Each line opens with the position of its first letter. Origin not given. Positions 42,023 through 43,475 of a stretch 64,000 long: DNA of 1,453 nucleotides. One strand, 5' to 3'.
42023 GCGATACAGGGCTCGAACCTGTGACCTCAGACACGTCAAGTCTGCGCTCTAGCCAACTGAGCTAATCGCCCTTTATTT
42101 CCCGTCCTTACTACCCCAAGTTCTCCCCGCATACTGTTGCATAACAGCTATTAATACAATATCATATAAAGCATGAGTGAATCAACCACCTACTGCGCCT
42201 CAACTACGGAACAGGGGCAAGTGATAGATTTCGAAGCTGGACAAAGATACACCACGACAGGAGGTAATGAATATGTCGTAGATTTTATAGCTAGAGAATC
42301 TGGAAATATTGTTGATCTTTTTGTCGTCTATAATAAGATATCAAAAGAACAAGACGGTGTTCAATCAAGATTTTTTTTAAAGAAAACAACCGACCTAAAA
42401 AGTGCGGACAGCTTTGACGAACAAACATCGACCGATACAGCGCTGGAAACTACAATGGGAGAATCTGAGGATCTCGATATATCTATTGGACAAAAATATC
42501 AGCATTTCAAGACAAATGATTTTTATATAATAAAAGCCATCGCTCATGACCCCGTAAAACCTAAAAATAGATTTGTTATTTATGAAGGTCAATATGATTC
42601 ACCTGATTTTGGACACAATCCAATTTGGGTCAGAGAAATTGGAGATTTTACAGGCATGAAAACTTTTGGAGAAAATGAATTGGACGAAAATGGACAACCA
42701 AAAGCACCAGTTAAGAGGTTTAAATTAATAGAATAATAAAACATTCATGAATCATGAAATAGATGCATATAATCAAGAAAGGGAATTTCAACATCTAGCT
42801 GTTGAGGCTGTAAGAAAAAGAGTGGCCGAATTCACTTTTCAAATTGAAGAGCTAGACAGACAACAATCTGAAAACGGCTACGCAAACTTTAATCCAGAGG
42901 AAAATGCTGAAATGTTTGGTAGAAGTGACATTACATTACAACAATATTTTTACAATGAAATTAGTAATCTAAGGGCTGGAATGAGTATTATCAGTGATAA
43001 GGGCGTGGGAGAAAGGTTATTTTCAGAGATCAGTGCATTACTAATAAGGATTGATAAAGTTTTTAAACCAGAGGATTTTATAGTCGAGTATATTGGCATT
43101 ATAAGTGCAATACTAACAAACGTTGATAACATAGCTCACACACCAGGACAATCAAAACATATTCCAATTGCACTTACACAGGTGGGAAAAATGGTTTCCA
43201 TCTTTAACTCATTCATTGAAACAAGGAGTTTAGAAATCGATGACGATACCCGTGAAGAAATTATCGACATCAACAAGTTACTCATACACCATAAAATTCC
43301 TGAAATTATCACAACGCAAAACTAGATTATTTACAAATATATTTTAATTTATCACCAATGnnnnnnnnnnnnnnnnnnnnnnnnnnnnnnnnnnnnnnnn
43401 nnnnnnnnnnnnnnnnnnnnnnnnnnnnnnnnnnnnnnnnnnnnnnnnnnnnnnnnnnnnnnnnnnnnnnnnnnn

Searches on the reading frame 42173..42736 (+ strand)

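Call 74: search_protein_families(library=pfam, proteins=[window:42173-42736:+], max_evalue=0.05)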
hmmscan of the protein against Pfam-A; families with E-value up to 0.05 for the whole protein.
window:42173-42736:+ (187 aa): 1 family
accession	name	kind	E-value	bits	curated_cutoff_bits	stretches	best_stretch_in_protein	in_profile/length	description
PF07866.17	DUF1653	-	3.2e-07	31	23.5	1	108-163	2-50/62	Protein of unknown function (DUF1653)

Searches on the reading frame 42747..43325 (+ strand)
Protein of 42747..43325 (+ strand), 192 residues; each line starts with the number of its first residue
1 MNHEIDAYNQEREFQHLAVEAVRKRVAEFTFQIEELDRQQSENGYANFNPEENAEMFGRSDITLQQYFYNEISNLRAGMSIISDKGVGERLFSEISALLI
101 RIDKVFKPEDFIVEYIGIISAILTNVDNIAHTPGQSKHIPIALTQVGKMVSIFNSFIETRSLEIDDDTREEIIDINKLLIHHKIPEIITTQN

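Call 74: search_protein_families(library=pfam, proteins=[window:42747-43325:+], max_evalue=0.05)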
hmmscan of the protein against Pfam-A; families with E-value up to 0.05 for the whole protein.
window:42747-43325:+ (192 aa): 1 family
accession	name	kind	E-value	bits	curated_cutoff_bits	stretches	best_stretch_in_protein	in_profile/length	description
PF06648.16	AcMNPV_Ac75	-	0.024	15.1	24.4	1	119-187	56-118/122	Autographa californica nuclear polyhedrosis virus (AcMNPV), Ac75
